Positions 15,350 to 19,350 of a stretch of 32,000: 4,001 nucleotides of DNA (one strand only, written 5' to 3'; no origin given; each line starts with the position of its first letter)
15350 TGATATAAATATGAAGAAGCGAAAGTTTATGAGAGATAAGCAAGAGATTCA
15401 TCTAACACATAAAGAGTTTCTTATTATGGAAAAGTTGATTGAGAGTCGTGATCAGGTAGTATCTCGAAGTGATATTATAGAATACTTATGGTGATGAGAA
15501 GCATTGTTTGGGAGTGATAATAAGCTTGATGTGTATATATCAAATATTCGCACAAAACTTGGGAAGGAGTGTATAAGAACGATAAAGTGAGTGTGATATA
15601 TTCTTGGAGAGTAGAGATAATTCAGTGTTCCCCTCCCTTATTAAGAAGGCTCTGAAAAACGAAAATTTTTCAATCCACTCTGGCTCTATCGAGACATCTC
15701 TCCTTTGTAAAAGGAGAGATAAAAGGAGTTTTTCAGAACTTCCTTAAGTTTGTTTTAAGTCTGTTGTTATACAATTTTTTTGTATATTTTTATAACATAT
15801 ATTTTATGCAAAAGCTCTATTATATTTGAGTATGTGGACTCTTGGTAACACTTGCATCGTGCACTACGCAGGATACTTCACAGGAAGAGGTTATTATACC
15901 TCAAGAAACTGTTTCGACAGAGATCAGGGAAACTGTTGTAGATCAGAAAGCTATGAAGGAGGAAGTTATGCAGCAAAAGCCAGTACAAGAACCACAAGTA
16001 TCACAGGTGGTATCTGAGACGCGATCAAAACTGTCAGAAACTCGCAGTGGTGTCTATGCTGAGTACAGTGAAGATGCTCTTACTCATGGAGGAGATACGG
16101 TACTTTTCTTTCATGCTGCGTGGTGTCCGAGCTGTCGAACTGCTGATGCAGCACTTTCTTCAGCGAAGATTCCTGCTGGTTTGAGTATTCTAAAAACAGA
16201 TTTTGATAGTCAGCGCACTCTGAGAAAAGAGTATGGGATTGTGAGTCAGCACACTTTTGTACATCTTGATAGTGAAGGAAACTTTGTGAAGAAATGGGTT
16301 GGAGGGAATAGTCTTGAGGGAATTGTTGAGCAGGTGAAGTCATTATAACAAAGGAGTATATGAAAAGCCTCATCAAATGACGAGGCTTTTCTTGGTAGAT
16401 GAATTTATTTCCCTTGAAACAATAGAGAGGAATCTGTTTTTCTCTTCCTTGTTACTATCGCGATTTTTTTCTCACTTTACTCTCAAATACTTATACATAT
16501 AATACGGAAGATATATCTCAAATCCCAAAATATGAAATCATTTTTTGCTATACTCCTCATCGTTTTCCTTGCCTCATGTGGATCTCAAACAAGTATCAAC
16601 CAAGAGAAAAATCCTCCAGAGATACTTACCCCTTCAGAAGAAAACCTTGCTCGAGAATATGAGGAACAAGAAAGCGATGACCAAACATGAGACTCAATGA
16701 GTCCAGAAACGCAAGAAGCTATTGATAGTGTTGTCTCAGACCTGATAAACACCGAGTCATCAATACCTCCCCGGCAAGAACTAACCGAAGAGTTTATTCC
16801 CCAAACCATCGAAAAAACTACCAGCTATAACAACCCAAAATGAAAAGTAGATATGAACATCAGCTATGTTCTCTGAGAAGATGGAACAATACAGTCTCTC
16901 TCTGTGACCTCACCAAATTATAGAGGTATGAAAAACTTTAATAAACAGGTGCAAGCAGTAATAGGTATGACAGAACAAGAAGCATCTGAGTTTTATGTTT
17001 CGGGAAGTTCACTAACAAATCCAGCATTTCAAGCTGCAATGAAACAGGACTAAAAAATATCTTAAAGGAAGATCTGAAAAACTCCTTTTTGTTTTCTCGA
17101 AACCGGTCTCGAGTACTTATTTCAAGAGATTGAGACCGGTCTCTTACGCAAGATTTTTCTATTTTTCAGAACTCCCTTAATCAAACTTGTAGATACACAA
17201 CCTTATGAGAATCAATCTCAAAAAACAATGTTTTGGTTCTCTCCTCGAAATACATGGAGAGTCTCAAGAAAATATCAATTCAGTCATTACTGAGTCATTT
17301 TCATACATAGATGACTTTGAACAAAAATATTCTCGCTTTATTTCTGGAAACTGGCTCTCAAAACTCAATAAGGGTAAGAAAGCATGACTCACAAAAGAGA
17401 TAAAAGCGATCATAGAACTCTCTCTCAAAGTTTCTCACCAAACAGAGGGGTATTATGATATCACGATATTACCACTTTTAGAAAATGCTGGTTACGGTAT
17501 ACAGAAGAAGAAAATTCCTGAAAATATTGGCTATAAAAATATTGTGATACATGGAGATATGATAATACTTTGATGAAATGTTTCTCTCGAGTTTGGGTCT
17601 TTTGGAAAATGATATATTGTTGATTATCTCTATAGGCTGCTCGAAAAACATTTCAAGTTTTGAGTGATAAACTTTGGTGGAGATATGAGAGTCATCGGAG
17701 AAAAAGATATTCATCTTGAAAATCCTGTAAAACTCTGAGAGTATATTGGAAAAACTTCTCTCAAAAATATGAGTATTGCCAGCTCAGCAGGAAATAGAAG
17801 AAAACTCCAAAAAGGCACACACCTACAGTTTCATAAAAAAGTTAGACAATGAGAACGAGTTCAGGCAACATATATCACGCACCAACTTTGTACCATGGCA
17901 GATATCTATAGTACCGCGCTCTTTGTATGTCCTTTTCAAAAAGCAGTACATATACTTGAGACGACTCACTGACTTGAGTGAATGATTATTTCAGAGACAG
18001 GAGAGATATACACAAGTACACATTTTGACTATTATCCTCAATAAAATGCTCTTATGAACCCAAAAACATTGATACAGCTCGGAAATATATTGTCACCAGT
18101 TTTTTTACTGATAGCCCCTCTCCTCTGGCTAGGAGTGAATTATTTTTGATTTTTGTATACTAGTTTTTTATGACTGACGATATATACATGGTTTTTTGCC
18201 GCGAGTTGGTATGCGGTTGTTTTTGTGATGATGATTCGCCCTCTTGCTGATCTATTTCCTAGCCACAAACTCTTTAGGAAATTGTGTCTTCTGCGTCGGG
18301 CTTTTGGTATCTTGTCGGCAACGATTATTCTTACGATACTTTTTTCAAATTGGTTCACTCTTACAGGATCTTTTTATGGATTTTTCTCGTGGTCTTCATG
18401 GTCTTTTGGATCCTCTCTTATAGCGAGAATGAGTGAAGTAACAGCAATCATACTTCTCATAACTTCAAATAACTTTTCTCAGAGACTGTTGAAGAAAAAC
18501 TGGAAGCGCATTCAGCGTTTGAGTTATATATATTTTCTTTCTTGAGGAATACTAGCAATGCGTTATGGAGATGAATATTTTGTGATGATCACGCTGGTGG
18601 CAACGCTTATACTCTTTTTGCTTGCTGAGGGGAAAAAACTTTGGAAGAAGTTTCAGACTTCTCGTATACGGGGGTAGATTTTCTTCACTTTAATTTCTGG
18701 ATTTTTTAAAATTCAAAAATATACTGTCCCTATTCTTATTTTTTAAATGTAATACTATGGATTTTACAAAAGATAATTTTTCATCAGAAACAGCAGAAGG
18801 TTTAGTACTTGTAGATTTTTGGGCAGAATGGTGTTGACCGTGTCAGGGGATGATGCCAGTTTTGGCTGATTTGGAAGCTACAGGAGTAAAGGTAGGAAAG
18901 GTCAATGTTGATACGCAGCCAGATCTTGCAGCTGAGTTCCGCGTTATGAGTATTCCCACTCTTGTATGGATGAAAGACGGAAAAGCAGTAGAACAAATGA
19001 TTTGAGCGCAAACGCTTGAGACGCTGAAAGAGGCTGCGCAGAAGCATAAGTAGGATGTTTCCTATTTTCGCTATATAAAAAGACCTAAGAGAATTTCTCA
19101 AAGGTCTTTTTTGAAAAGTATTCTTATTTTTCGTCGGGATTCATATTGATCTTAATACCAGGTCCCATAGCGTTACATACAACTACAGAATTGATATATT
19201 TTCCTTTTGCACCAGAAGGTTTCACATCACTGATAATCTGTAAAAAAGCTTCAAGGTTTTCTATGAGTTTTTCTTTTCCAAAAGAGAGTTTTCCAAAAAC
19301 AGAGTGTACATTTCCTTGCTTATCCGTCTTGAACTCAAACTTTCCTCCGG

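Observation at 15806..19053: ApbE-centred cluster of exported redox proteins downstream of a two-component system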

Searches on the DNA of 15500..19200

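Call 84: search_rna_families(source=window, start=15500, end=19200, threshold=evalue, max_evalue=1)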
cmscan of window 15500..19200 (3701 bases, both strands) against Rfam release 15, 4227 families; matches with E-value up to 1: 2.
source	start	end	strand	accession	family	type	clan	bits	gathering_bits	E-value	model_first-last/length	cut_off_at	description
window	18970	19114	+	RF02449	ncr1015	Gene; sRNA;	-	27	60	0.73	1-121/121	no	Bacillus sRNA ncr1015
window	16361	16511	-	RF04180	BTnc231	Gene; sRNA;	-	21.8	80.4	0.24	1-154/154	no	Bacteroides sRNA BTnc231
